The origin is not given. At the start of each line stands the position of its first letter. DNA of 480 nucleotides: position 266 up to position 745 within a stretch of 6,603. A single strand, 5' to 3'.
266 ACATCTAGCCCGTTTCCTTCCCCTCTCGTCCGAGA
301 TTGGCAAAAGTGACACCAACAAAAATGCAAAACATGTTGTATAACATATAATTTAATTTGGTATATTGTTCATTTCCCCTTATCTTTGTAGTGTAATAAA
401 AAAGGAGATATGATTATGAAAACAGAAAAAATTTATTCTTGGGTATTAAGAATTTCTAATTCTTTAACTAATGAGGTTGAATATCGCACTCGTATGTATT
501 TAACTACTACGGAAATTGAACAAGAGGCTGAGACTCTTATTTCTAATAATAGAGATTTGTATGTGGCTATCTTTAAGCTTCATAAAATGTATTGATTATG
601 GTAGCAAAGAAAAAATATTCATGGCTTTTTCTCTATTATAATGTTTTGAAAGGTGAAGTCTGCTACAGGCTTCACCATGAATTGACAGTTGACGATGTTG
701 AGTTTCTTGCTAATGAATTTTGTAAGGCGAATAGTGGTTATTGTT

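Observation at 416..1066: Tandem array of three small related ORFs of unknown function in the accessory arm between VP2 and VP4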

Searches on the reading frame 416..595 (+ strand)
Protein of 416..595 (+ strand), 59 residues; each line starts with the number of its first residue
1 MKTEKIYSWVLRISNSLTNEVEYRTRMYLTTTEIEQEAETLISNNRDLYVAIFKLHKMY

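Call 5: search_protein_families(library=pfam, proteins=[window:416-595:+], max_evalue=1)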
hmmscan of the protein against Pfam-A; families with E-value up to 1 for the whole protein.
window:416-595:+ (59 aa): 0 families

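Call 6: search_protein_families(library=phrogs, proteins=[window:416-595:+], max_evalue=1)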
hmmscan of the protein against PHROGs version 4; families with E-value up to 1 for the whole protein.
window:416-595:+ (59 aa): 0 families

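Call 14: find_related_loci(query=window:416-595:+, collection=viral_contigs, flank=7000)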
Query window:416-595:+ (59 aa) in viral_contigs; peptide patterns used: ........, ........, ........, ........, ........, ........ (x = any residue, [..] = any of these).
55 stretches matched a pattern; 3 encode a relative of the query (tblastn E <= 1e-3); 3 distinct loci.
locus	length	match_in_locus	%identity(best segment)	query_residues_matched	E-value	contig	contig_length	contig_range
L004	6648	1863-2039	100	1-59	1e-36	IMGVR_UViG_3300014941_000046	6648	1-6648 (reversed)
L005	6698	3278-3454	88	1-59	2e-32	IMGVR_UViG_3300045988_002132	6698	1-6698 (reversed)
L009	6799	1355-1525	77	1-57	1e-26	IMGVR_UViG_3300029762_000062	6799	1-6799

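Call 26: find_homologous_proteins(query=A1, max_evalue=0.01)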
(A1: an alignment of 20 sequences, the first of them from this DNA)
Query A1 (20 sequences) (59 aa, profile of the alignment): 446 proteins with E <= 0.01 among 528 candidates; the best 120 are listed.
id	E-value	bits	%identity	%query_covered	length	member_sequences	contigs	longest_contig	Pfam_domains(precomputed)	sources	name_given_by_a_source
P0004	6.0e-33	130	33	93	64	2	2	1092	-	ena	-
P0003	4.4e-32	128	33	93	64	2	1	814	-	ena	-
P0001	6.6e-32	127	31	93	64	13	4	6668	-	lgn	-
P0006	1.5e-31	126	39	95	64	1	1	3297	-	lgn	-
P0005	3.5e-31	125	30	95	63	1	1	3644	-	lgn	-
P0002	6.2e-31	124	31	93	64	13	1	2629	-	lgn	-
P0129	2.5e-30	122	33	93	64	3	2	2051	-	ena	-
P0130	4.9e-30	121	30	95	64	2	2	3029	-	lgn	-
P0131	5.4e-30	121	34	95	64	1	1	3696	-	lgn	-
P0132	1.5e-29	120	27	93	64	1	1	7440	-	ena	-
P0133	2.5e-29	119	29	95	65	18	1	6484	-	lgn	-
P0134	3.4e-29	118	37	97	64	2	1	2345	-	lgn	-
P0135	6.3e-29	118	32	95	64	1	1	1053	-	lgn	-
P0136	8.3e-29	117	31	93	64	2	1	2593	-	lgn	-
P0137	1.0e-28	117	27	93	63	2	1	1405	-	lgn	-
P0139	2.0e-28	116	30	95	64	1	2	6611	-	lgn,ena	-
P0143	1.2e-27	113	33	93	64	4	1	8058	-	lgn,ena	-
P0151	9.5e-27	111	36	97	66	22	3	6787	-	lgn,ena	-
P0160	7.2e-26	108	33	93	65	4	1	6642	-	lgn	-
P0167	1.7e-25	107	27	93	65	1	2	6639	-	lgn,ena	-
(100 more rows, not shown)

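Call 42: predict_structure(alignment_id=A4)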
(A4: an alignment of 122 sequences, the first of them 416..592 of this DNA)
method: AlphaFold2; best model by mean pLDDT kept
length: 59 residues; sequences in the alignment: 122
mean_pLDDT: 92.9   pTM: 0.74
mean pLDDT of the five models: 92.9, 92.7, 92.2, 92.0, 91.3
residues with pLDDT >= 90: 49; 70-90: 6; 50-70: 4; < 50: 0
segments of 3 or more residues with pLDDT < 50: none
pLDDT, mean of each block of 10 residues (from residue 1): 87 97 96 97 94 85
secondary structure, 60 per line:
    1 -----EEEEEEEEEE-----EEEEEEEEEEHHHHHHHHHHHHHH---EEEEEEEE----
elements in order: E6-15 E21-30 H31-44 E48-55

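Call 46: fold_search(model_id=the predicted structure, library=pdb)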
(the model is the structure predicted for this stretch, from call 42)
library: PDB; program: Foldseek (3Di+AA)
matches with E <= 10: 501; with E <= 0.001: 0
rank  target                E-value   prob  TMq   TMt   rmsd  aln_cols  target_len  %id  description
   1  6p8o_B                2.9e-01  0.75  0.46  0.24   6.2        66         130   12  Structure of P. aeruginosa ATCC27853 HORMA2-deltaC (released 2019-12-25)
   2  2w7o_A                2.9e-01  0.66  0.45  0.09   5.2        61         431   16  Structure and Activity of Bypass Synthesis by Human DNA Polymerase Kappa Opposite the 7,8-Dihydro-8-oxodeoxyguanosine  (released 2009-06-16)
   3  5i8j_A                3.3e-01  0.97  0.65  0.61   3.4        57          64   19  Crystal structure of Dmd from phage RB69 (released 2017-02-15)
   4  3egr_A                4.8e-01  0.87  0.62  0.59   3.5        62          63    5  CRYSTAL STRUCTURE OF A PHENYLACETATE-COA OXYGENASE SUBUNIT PAAB (REUT_A2307) FROM RALSTONIA EUTROPHA JMP134 AT 2.65 A  (released 2008-09-30)
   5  3in5_A                4.8e-01  0.57  0.45  0.09   5.2        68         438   18  Structure of human DNA polymerase kappa inserting dATP opposite an 8-oxoG DNA lesion (released 2009-09-08)
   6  5i8j_B                5.1e-01  0.93  0.62  0.59   3.6        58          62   17  Crystal structure of Dmd from phage RB69 (released 2017-02-15)
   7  3egr_B                5.1e-01  0.60  0.50  0.48   4.1        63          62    8  CRYSTAL STRUCTURE OF A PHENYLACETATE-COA OXYGENASE SUBUNIT PAAB (REUT_A2307) FROM RALSTONIA EUTROPHA JMP134 AT 2.65 A  (released 2008-09-30)
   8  6uz7_AS               5.4e-01  0.54  0.47  0.22   4.4        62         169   14  K.lactis 80S ribosome with p/PE tRNA and eIF5B (released 2020-01-15)
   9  5it7_SS               6.1e-01  0.54  0.47  0.22   4.4        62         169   14  Structure of the Kluyveromyces lactis 80S ribosome in complex with the cricket paralysis virus IRES and eEF2 (released 2016-05-18)
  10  6brx_B                6.1e-01  0.54  0.46  0.09   4.6        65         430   15  Crystal Structure of Human DNA polymerase kappa in complex with DNA containing the major cisplatin lesion (released 2018-08-22)
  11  4u7c_A                6.1e-01  0.54  0.46  0.09   4.5        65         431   15  Structure of DNA polymerase kappa in complex with benzopyrene adducted DNA (released 2016-01-27)
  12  2uvr_A                6.5e-01  0.57  0.48  0.12   4.8        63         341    6  Crystal structures of mutant Dpo4 DNA polymerases with 8-oxoG containing DNA template-primer constructs (released 2007-05-08)
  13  6skf_BT               6.5e-01  0.44  0.42  0.37   4.3        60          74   12  Cryo-EM Structure of T. kodakarensis 70S ribosome (released 2020-07-29)
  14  2mbl_MODEL_1_A        6.9e-01  0.41  0.45  0.28   4.7        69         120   16  Solution NMR Structure of De novo designed Top7 Fold Protein Top7m13, Northeast Structural Genomics Consortium (released 2013-11-13)
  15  3h20                  7.4e-01  0.89  0.60  0.15   2.7        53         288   15  Crystal structure of primase RepB' (released 2009-04-28)
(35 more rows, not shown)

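Call 48: search_protein_representatives(alignment_id=A4)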
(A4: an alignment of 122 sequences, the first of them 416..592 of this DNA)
Query: 122 sequences, 59 profile positions. Proteins with E-value up to 0.001 (for the whole library): 38; up to 1e-10: 19; up to 1e-30: 0. The best 38 are listed.
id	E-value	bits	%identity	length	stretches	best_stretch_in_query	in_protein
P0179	2.7e-25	104.3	-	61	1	1-59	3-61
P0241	4.0e-20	87.7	-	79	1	1-58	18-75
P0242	6.5e-20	87.1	-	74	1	6-59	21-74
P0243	8.0e-20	86.8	-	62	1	3-59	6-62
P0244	8.3e-20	86.7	-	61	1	1-59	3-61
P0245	1.8e-19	85.7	-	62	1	2-59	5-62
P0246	5.5e-18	80.9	-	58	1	1-58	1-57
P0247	1.2e-16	76.6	-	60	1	1-55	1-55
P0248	7.1e-15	70.9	-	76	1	1-59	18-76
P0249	1.7e-13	66.5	-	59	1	1-59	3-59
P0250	6.4e-13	64.7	-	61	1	1-59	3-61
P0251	5.7e-12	61.6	-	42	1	1-36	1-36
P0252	1.0e-11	60.8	-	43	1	17-59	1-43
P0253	1.0e-11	60.8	-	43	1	17-59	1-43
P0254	3.0e-11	59.3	-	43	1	17-58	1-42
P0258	8.2e-11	57.9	-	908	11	22-53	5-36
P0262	2.8e-08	49.8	-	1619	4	7-43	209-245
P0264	5.9e-08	48.8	-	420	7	12-39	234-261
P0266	9.5e-07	44.9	-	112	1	1-43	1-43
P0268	2.6e-06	43.5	-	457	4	13-36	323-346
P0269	3.3e-06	43.2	-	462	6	12-33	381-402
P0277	6.9e-04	35.7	-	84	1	1-50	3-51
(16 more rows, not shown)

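Call 50: search_protein_families(library=pfam, proteins=[P0258, P0262, P0264, P0268, P0269, P0266, P0277], max_evalue=0.001)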
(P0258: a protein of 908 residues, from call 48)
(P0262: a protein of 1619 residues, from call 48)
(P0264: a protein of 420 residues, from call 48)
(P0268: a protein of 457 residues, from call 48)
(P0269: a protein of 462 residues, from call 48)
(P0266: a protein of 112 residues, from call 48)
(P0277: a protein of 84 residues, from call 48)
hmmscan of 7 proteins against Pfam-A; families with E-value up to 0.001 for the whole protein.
P0258 (908 aa): 2 families
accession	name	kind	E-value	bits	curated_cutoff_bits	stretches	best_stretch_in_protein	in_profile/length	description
PF25817.1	ICE1_C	-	2.1e-05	24.8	27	0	418-437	43-62/193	Little elongation complex subunit 1, C-terminal domain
PF06633.16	DUF1155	-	0.00015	21.6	25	0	308-318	14-24/42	Protein of unknown function (DUF1155)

P0262 (1619 aa): 10 families
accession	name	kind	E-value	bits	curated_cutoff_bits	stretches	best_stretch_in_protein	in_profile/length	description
PF19077.6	Big_13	-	1.9e-96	317.7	27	14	247-329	19-101/102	Bacterial Ig-like domain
PF12245.14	Big_3_2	-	3e-27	95.7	23.3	0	186-225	74-113/122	Bacterial Ig-like domain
PF25788.1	Ig_Rha78A_N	-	6.3e-23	81.5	27.4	0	1427-1474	48-99/105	Rha78A-like, N-terminal immunoglobulin domain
PF00041.27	fn3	-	1.8e-16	60.5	25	0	1201-1263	12-74/84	Fibronectin type III domain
PF16794.11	fn3_4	-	1.3e-12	48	27.1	0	670-703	69-102/103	Fibronectin-III type domain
PF24421.1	Ig_J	-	9.7e-12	45.3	29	0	1329-1363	62-95/104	Tip attachment protein J, Ig-like domain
PF14292.12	SusE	-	5.6e-11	43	25.2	0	1402-1446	31-80/106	SusE outer membrane protein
PF13750.12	Big_3_3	-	1.6e-09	38.1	27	0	771-809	10-48/157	Bacterial Ig-like domain (group 3)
PF20164.4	GspA_SrpA_N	-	1.3e-07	32.5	27.4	0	854-899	67-114/117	GspA/SrpA SigLec-like domain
PF21223.3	TPPII_Ig-like-1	-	0.00052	20.8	27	0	294-314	82-102/117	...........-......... II, first Ig-like domain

P0264 (420 aa): 17 families
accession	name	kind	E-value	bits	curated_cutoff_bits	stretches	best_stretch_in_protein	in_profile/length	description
PF20987.3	I-TevI_DNA-bd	-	4.4e-21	74.9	27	0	367-402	7-42/51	Intron-encoded endonuclease 1, DNA-binding domain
PF22083.2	I-HmuI_NUMOD-like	-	7.5e-15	54.7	27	0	224-244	10-30/46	DNA endonuclease I-HmuI-like, NUMOD-like domain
PF05225.22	HTH_psq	-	8.8e-13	48.2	20.4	0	383-402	18-37/45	helix-turn-helix, Psq domain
PF22970.2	DUF7028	-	3.7e-11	43.3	27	0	325-340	65-80/83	Domain of unknown function (DUF7028)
PF12728.13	HTH_17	-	2.1e-10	41.1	27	0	21-43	3-25/51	Helix-turn-helix domain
PF13518.12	HTH_28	-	2e-09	37.8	25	0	383-400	14-31/52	Helix-turn-helix domain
PF04405.19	ScdA_N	-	1e-08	35.1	32.5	0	278-299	32-53/56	Domain of Unknown function (DUF542)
PF10733.14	DUF2525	-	1.1e-08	35.5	27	0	108-134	22-48/60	Protein of unknown function (DUF2525)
PF06356.17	DUF1064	-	3.3e-07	31.1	24.7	0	111-139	5-33/117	Protein of unknown function (DUF1064)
PF11470.14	TUG-UBL1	-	2.5e-06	28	23.3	0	377-394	15-32/65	TUG ubiquitin-like domain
PF07453.19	NUMOD1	-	8.9e-06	26.2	22.8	0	216-244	10-34/37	NUMOD1 domain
PF13542.12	HTH_Tnp_ISL3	-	1.4e-05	24.9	27.4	0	383-403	28-48/51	Helix-turn-helix domain of transposase family ISL3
PF20063.5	DUF6462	-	3e-05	24.6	27.1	0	17-36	1-20/51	Family of unknown function (DUF6462)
PF19671.4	DUF6174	-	7e-05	23.6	23.8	0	315-376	30-88/122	Family of unknown function (DUF6174)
PF14056.11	DUF4250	-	7.3e-05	23.1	27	0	277-300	20-43/55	Domain of unknown function (DUF4250)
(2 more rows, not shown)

P0268 (457 aa): 11 families
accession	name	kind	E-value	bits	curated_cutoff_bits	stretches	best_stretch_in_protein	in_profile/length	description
PF20987.3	I-TevI_DNA-bd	-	1.7e-17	63.4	27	0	304-338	11-45/51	Intron-encoded endonuclease 1, DNA-binding domain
PF05225.22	HTH_psq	-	3.8e-16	59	20.4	0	67-98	14-43/45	helix-turn-helix, Psq domain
PF12728.13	HTH_17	-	3.9e-11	43.5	27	0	75-95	5-25/51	Helix-turn-helix domain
PF07768.16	PVL_ORF50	-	3.3e-10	40.7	27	0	409-454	4-50/116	PVL ORF-50-like family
PF13384.12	HTH_23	-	1.2e-07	31.8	24.6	0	73-94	19-40/50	Homeodomain-like domain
PF13556.12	HTH_30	-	1.5e-07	31.5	27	0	417-438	13-34/59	PucR C-terminal helix-turn-helix domain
PF08281.18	Sigma70_r4_2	-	2.6e-07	30.6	25.7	0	75-95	30-50/54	Sigma-70, region 4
PF22970.2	DUF7028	-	3e-07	30.8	27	0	376-426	32-79/83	Domain of unknown function (DUF7028)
PF07453.19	NUMOD1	-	8.2e-06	26.4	22.8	0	61-88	9-33/37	NUMOD1 domain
PF10733.14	DUF2525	-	3.7e-05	24.1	27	0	106-126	21-41/60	Protein of unknown function (DUF2525)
PF17443.8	pXO2-72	-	0.00096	19.8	25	0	316-338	10-32/62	Uncharacterized protein pXO2-72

P0269 (462 aa): 22 families
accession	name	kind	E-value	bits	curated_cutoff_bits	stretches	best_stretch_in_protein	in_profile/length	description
PF20987.3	I-TevI_DNA-bd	-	8.1e-20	70.9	27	0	56-89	9-42/51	Intron-encoded endonuclease 1, DNA-binding domain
PF22083.2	I-HmuI_NUMOD-like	-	9.1e-19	67.2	27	0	371-394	10-33/46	DNA endonuclease I-HmuI-like, NUMOD-like domain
PF07453.19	NUMOD1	-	8.8e-18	64.4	22.8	0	7-33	13-35/37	NUMOD1 domain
PF06356.17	DUF1064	-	1.1e-17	65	24.7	0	54-82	2-30/117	Protein of unknown function (DUF1064)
PF12728.13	HTH_17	-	4.1e-16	59.4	27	0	273-295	3-25/51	Helix-turn-helix domain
PF10733.14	DUF2525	-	8.8e-16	58.2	27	0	204-232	21-49/60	Protein of unknown function (DUF2525)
PF13542.12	HTH_Tnp_ISL3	-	1.4e-12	47.3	27.4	0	273-294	28-49/51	Helix-turn-helix domain of transposase family ISL3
PF05225.22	HTH_psq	-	1.7e-11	44.1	20.4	0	16-38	18-40/45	helix-turn-helix, Psq domain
PF13556.12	HTH_30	-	3e-10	40.2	27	0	315-345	5-35/59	PucR C-terminal helix-turn-helix domain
PF07768.16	PVL_ORF50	-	1.9e-09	38.3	27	0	173-204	14-47/116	PVL ORF-50-like family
PF22970.2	DUF7028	-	3.2e-09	37.1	27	0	397-433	45-79/83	Domain of unknown function (DUF7028)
PF20063.5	DUF6462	-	8.3e-09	36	27.1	0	372-390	2-20/51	Family of unknown function (DUF6462)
PF08281.18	Sigma70_r4_2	-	1.1e-08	35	25.7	0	70-91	28-49/54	Sigma-70, region 4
PF18514.6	MDY2_C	-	4.7e-08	33.1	25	0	438-448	24-34/38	Ubiquitin-like protein MDY2, C-terminal domain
PF04405.19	ScdA_N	-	2.5e-07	30.7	32.5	0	424-445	32-53/56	Domain of Unknown function (DUF542)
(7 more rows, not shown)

P0266 (112 aa): 0 families

P0277 (84 aa): 0 families

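Call 53: fold_search(model_id=the predicted structure, library=viral)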
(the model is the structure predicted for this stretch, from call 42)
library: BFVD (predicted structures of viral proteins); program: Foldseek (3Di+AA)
matches with E <= 10: 1631; with E <= 0.001: 0
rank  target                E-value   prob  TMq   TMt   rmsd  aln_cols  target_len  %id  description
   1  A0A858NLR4            1.2e-02  0.96  0.37  0.34   5.6        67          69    9  (no name in the UniProt tables at hand)
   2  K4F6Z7                1.6e-02  1.00  0.69  0.63   4.7        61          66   13  Uncharacterized protein [Cronobacter phage vB_CsaM_GAP32]
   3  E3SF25                2.1e-02  1.00  0.65  0.37   3.4        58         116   17  Uncharacterized protein gp30.6A [Shigella phage SP18]
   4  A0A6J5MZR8            2.3e-02  1.00  0.76  0.68   1.6        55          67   18  Uncharacterized protein [uncultured Caudovirales phage]
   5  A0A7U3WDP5            2.6e-02  1.00  0.65  0.29   2.9        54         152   24  (no name in the UniProt tables at hand)
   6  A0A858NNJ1            3.3e-02  1.00  0.71  0.72   2.9        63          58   19  (no name in the UniProt tables at hand)
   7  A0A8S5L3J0            4.0e-02  1.00  0.70  0.55   3.6        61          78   11  Uncharacterized protein [ssRNA phage Esthiorhiza.2_5]
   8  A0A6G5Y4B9            4.0e-02  1.00  0.60  0.26   4.5        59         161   24  (no name in the UniProt tables at hand)
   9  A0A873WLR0            4.2e-02  1.00  0.71  0.32   1.8        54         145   13  (no name in the UniProt tables at hand)
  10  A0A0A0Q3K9            4.2e-02  1.00  0.72  0.27   2.5        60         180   18  Uncharacterized protein [Pectobacterium bacteriophage PM2]
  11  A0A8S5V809            4.5e-02  1.00  0.68  0.68   3.0        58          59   22  Uncharacterized protein [Microviridae sp. ct9ZF1]
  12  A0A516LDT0            4.5e-02  1.00  0.65  0.71   2.2        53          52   21  (no name in the UniProt tables at hand)
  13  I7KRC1                4.5e-02  1.00  0.60  0.22   4.1        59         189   14  Uncharacterized protein [Yersinia phage phiR1-RT]
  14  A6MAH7                4.8e-02  1.00  0.76  0.74   1.6        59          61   14  Gp112 [Lactococcus phage KSY1]
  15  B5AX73                4.8e-02  0.99  0.58  0.50   4.5        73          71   10  Uncharacterized protein [Iodobacter phage PhiPLPE]
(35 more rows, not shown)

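Call 72: search_solved_structures(query=A4, max_evalue=10)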
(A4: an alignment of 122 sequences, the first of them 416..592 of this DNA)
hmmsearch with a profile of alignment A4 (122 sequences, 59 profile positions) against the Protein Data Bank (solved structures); distinct sequences matched with E-value up to 10: 6.
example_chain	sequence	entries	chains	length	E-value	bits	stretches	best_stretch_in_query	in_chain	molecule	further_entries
1aow_A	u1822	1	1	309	0.26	14.6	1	28-58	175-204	ANNEXIN IV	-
2zoc_A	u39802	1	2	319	0.27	14.6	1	28-58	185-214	Annexin A4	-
1ann_A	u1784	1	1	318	0.28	14.6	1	28-58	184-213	ANNEXIN IV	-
1i4a_A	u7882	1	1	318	0.28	14.6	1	28-58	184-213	ANNEXIN IV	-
9ga6_A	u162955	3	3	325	0.28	14.5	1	28-58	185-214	Annexin A4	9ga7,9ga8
2zhi_A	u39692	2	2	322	1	12.7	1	28-58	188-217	Annexin A4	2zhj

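Call 74: search_protein_families(library=padloc, proteins=[window:416-595:+], max_evalue=1)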
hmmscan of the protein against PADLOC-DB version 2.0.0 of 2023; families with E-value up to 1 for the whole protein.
window:416-595:+ (59 aa): 0 families

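Call 80: find_encoding_contigs(protein=P0132, flank=1300, max_places=1)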
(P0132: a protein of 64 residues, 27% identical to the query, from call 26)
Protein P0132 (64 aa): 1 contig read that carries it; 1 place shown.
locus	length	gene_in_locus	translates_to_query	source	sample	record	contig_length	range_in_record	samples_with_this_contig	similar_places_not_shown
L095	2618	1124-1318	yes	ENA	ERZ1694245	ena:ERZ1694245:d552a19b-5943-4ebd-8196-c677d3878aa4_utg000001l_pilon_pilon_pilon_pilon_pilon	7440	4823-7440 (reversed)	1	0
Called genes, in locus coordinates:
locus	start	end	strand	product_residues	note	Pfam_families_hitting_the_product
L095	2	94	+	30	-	?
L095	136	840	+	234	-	-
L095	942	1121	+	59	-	-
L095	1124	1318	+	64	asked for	-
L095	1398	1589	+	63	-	-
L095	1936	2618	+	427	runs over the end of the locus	PF23343:REP_ORF2-G2P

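Call 81: find_encoding_contigs(protein=P0151, flank=1300, max_places=1)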
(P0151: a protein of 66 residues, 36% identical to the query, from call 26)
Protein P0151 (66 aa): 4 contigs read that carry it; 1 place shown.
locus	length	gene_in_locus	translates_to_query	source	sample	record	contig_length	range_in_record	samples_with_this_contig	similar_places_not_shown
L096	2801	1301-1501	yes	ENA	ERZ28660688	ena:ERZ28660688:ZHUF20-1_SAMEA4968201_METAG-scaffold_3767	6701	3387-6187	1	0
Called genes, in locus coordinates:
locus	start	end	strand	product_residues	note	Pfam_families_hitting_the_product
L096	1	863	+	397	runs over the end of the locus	-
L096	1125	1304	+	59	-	-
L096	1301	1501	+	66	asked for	-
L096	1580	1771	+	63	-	-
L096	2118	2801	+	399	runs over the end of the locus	?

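Call 82: find_encoding_contigs(protein=P0139, flank=1300, max_places=1)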
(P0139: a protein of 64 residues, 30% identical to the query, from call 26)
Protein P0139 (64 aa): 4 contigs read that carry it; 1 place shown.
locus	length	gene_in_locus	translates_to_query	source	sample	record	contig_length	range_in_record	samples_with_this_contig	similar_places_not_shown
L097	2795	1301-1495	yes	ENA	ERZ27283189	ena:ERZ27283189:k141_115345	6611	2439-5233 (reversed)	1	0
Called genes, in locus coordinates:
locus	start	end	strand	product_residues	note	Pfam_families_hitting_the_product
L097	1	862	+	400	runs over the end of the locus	-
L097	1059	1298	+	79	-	-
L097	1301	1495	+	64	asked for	-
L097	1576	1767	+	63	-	-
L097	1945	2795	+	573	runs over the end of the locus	PF23343:REP_ORF2-G2P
